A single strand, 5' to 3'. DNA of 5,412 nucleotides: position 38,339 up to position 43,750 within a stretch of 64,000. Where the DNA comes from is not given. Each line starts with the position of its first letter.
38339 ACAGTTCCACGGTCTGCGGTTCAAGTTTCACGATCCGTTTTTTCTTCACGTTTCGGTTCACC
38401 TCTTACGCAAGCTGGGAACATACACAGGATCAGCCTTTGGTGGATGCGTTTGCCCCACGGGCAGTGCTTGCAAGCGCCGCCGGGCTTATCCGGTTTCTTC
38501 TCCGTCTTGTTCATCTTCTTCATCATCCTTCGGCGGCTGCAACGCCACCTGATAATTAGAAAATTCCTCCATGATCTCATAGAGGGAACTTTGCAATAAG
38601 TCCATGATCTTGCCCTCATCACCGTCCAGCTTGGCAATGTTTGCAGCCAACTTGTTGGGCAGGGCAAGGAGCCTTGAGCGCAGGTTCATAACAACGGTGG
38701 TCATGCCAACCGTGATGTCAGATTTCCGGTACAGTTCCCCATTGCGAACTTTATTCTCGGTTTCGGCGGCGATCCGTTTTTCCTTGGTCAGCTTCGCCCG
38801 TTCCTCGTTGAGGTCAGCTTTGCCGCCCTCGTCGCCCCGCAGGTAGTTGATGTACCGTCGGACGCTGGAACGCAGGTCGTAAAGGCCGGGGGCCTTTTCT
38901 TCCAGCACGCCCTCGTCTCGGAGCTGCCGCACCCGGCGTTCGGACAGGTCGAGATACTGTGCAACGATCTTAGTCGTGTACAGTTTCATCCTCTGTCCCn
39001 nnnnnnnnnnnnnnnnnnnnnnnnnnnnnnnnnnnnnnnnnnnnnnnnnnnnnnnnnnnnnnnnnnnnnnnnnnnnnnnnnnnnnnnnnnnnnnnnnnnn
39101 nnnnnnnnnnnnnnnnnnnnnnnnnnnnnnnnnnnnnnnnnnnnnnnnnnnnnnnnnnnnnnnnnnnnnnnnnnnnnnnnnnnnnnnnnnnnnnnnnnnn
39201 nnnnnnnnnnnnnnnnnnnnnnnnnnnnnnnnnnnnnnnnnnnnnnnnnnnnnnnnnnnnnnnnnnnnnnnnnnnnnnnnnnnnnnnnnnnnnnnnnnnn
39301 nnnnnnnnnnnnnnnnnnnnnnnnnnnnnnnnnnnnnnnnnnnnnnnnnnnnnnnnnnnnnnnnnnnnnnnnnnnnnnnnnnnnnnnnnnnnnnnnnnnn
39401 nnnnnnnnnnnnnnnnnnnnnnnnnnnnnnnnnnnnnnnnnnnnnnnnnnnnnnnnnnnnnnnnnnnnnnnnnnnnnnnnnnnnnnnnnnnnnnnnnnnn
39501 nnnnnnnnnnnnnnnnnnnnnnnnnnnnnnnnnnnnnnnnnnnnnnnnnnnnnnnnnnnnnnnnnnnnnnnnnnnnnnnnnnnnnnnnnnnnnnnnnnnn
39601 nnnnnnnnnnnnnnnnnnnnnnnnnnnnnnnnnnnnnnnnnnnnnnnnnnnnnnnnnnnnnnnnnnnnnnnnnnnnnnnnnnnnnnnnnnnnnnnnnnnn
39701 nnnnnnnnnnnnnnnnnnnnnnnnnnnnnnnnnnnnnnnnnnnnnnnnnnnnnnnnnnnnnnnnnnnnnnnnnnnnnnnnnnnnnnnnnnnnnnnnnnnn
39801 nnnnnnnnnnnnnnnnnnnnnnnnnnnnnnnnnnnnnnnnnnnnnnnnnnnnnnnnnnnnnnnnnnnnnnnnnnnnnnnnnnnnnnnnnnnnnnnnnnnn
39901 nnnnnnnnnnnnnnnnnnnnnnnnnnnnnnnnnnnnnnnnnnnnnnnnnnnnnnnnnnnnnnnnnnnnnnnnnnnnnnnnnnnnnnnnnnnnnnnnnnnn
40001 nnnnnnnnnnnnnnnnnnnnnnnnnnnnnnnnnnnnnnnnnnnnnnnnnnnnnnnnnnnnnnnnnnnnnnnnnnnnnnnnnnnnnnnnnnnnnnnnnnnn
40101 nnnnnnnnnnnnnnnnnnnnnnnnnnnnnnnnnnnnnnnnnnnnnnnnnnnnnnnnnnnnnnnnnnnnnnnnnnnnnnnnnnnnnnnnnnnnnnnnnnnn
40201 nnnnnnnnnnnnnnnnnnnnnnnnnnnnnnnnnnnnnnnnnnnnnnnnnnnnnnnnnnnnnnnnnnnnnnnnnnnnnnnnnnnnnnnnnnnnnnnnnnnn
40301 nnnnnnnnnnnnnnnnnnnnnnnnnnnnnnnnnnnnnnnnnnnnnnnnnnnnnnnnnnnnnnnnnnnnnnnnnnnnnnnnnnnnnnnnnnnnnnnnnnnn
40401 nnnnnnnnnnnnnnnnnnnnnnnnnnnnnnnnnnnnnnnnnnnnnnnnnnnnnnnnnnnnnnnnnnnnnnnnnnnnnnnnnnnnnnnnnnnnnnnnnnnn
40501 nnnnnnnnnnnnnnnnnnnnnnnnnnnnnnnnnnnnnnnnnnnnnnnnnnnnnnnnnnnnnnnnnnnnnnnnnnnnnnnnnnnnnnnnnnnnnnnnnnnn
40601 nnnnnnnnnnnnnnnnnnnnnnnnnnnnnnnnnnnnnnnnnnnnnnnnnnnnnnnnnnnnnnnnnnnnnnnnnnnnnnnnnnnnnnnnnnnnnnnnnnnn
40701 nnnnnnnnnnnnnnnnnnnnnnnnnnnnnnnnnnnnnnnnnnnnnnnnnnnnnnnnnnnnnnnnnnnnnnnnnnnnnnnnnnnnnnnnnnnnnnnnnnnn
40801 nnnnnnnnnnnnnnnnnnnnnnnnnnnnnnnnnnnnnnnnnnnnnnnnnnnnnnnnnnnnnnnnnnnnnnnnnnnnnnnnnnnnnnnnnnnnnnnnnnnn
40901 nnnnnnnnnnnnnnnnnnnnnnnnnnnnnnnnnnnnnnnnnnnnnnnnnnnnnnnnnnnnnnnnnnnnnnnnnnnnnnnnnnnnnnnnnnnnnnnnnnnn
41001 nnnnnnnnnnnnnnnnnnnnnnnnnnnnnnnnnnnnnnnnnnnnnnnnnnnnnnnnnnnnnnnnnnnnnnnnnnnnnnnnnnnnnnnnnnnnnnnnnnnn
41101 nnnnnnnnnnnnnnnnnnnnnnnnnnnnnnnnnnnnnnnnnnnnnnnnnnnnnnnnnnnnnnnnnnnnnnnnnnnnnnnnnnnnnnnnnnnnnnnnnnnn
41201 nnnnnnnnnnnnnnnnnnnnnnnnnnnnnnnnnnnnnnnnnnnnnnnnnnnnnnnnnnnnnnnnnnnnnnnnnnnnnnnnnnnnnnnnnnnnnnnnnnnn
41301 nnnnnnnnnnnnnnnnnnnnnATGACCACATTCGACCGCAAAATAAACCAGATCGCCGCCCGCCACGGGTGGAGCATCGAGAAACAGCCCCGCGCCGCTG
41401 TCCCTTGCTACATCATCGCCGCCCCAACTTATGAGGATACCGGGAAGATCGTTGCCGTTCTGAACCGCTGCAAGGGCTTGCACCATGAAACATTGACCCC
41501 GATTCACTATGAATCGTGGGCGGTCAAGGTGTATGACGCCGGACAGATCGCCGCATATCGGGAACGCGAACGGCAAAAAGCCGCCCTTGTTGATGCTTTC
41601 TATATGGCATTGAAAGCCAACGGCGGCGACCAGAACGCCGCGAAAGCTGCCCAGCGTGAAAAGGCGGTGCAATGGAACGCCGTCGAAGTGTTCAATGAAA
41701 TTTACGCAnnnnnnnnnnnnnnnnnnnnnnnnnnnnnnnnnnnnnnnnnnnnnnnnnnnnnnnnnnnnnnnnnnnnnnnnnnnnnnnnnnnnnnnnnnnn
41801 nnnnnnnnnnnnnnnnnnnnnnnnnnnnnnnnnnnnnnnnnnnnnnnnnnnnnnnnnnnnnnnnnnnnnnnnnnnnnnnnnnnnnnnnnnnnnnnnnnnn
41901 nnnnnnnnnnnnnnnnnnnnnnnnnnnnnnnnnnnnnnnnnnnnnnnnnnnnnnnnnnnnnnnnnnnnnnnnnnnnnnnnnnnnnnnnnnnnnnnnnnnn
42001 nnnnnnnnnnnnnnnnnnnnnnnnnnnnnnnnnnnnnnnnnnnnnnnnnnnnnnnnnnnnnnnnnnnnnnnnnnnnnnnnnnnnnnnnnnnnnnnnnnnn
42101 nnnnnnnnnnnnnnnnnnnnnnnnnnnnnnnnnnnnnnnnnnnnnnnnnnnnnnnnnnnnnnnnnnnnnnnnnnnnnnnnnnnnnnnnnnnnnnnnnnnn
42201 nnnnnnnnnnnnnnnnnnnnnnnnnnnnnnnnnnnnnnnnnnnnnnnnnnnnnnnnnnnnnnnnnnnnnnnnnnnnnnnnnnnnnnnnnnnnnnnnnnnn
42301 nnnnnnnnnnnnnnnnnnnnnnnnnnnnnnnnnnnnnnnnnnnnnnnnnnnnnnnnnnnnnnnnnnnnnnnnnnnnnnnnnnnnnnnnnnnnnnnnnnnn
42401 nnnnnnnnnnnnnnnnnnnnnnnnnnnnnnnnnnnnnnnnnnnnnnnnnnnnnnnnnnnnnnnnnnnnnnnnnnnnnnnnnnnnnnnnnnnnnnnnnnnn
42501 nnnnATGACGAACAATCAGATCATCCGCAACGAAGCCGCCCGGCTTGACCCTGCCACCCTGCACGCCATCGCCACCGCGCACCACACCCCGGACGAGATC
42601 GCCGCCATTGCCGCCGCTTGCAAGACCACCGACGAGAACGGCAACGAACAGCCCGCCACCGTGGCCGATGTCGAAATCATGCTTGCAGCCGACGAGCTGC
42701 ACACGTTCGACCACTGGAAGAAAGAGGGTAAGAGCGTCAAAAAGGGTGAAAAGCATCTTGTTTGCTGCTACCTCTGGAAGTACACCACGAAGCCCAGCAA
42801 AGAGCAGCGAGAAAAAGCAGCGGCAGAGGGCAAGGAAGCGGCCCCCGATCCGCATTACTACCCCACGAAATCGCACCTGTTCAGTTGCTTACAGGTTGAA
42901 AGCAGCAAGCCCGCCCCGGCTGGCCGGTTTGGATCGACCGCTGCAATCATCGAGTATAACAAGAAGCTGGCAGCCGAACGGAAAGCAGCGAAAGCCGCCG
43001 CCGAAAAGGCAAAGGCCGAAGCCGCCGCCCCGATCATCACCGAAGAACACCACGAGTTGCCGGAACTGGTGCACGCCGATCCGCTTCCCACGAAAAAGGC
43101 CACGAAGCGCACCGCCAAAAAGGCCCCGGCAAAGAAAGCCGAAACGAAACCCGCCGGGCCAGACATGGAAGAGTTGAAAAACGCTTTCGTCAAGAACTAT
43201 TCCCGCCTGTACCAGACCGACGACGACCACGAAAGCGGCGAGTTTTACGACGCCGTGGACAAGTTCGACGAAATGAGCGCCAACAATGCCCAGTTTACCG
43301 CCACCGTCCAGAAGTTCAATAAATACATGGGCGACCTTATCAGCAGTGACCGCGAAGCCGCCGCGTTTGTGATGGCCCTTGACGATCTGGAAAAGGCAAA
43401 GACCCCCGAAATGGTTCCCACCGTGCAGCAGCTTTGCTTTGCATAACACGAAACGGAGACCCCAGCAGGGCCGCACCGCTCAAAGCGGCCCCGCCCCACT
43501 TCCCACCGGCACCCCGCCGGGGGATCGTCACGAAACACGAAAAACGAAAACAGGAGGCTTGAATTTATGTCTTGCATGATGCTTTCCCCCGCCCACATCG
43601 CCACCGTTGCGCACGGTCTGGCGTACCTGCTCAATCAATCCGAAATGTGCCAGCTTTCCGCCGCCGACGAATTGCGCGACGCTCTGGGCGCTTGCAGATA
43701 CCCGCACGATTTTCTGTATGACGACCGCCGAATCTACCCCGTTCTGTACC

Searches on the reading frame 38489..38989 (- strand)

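Call 19: search_protein_families(library=pfam, proteins=[window:38489-38989:-], max_evalue=0.1)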
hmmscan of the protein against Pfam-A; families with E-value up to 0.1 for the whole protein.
window:38489-38989:- (167 aa): 2 families
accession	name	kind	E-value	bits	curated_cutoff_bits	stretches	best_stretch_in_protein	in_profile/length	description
PF12728.13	HTH_17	-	0.00061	20.4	27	1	3-30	1-29/51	Helix-turn-helix domain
PF04545.22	Sigma70_r4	-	0.03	14.3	24.1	1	4-26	21-43/50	Sigma-70, region 4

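Call 20: search_protein_families(library=phrogs, proteins=[window:38489-38989:-], max_evalue=0.01)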
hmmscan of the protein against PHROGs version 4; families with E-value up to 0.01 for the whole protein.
window:38489-38989:- (167 aa): 1 family
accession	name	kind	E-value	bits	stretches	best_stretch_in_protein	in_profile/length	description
phrog_57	-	head and packaging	5.1e-36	125.4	1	1-164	10-190/199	terminase small subunit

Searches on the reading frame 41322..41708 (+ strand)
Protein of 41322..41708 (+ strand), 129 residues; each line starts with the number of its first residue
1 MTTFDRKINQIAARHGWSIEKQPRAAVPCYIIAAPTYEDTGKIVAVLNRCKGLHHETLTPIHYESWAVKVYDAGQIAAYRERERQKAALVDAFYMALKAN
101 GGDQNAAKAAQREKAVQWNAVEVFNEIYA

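Call 19: search_protein_families(library=pfam, proteins=[window:41322-41708:+], max_evalue=0.1)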
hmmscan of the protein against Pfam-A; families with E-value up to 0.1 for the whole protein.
window:41322-41708:+ (129 aa): 0 families

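Call 20: search_protein_families(library=phrogs, proteins=[window:41322-41708:+], max_evalue=0.01)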
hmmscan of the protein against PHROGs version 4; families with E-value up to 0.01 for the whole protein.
window:41322-41708:+ (129 aa): 1 family
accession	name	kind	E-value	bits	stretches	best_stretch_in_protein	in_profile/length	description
phrog_34109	-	unknown function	1e-73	247.1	1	1-129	1-131/134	-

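Call 23: find_related_loci(query=window:41322-41708:+, collection=viral_contigs, flank=3000)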
Query window:41322-41708:+ (129 aa) in viral_contigs; peptide patterns used: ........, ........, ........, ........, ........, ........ (x = any residue, [..] = any of these).
26 stretches matched a pattern; 23 encode a relative of the query (tblastn E <= 1e-3); 22 distinct loci.
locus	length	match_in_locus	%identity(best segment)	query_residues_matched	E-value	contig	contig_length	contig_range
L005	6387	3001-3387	95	1-129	6e-83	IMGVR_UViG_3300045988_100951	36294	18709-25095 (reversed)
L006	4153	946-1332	95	1-129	5e-83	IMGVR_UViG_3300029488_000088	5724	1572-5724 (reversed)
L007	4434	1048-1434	95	1-129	1e-82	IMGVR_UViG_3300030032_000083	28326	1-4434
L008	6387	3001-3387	95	1-129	2e-82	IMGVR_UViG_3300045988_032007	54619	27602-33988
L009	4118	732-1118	95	1-129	2e-81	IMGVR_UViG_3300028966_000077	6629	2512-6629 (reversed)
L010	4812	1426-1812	95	1-129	1e-81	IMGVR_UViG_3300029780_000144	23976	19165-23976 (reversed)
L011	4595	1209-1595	95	1-129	1e-81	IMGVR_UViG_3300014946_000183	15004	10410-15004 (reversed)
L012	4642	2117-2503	95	1-129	1e-81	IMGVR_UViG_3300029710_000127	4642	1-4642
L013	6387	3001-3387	94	1-129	4e-81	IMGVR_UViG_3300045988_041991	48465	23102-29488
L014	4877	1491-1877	94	1-129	8e-81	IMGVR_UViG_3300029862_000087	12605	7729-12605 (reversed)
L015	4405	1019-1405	93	1-129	2e-80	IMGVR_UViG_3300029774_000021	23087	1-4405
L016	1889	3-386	95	2-129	7e-84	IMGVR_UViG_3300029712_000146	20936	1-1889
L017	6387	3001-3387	91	1-129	3e-79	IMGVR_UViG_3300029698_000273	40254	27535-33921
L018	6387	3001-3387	92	1-129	3e-79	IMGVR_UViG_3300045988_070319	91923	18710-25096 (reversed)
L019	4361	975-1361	91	1-129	5e-79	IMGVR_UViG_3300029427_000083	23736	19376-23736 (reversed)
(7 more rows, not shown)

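Call 24: find_related_loci(query=window:41322-41708:+, collection=genome_contigs, flank=3000)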
Query window:41322-41708:+ (129 aa) in genome_contigs; peptide patterns used: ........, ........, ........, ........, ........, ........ (x = any residue, [..] = any of these).
50 stretches matched a pattern; 1 encode a relative of the query (tblastn E <= 1e-3); 1 distinct loci.
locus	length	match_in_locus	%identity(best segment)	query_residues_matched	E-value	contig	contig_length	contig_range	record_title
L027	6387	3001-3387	91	1-129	3e-79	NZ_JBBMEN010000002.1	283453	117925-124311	Faecalibacterium intestinale strain CLA-AA-H281 CLAAAH281_contig_2_length_283453, whole genome shotgun sequence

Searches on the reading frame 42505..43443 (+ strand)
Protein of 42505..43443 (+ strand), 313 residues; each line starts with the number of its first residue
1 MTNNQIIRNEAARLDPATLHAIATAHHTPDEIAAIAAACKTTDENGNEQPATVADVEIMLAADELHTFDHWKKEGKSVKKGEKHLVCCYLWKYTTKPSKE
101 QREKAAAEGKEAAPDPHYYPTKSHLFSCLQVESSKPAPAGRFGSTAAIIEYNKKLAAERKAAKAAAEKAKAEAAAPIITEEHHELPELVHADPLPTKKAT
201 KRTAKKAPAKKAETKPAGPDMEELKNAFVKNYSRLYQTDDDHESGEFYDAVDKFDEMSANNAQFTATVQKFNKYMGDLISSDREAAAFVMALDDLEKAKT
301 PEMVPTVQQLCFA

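Call 19: search_protein_families(library=pfam, proteins=[window:42505-43443:+], max_evalue=0.1)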
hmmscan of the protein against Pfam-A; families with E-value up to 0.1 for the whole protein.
window:42505-43443:+ (313 aa): 1 family
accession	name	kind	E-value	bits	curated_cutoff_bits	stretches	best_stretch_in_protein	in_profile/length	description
PF08401.16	ArdcN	-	0.00031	21.4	22.6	1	66-108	67-106/123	N-terminal domain of anti-restriction factor ArdC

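Call 20: search_protein_families(library=phrogs, proteins=[window:42505-43443:+], max_evalue=0.01)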
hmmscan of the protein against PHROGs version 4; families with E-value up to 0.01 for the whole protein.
window:42505-43443:+ (313 aa): 3 families
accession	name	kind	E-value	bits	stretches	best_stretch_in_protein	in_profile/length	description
phrog_34979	-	unknown function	2.7e-218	724.4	1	1-313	1-313/313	-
phrog_25027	-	unknown function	1.7e-09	38.7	1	63-133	32-97/102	-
phrog_7245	-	moron, auxiliary metabolic gene and host takeover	0.0017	18.6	1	61-181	71-182/324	anti-restriction protein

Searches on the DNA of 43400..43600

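Call 86: search_rna_families(source=window, start=43400, end=43600, threshold=gathering, show_alignments=1)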
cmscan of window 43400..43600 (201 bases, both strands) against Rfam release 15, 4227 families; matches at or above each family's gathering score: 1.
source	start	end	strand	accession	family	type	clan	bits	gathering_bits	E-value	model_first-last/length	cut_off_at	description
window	43453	43505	+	RF02685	RAGATH-5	Gene; ribozyme;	-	68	50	1.4e-11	1-53/53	no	RAGATH-5 RNA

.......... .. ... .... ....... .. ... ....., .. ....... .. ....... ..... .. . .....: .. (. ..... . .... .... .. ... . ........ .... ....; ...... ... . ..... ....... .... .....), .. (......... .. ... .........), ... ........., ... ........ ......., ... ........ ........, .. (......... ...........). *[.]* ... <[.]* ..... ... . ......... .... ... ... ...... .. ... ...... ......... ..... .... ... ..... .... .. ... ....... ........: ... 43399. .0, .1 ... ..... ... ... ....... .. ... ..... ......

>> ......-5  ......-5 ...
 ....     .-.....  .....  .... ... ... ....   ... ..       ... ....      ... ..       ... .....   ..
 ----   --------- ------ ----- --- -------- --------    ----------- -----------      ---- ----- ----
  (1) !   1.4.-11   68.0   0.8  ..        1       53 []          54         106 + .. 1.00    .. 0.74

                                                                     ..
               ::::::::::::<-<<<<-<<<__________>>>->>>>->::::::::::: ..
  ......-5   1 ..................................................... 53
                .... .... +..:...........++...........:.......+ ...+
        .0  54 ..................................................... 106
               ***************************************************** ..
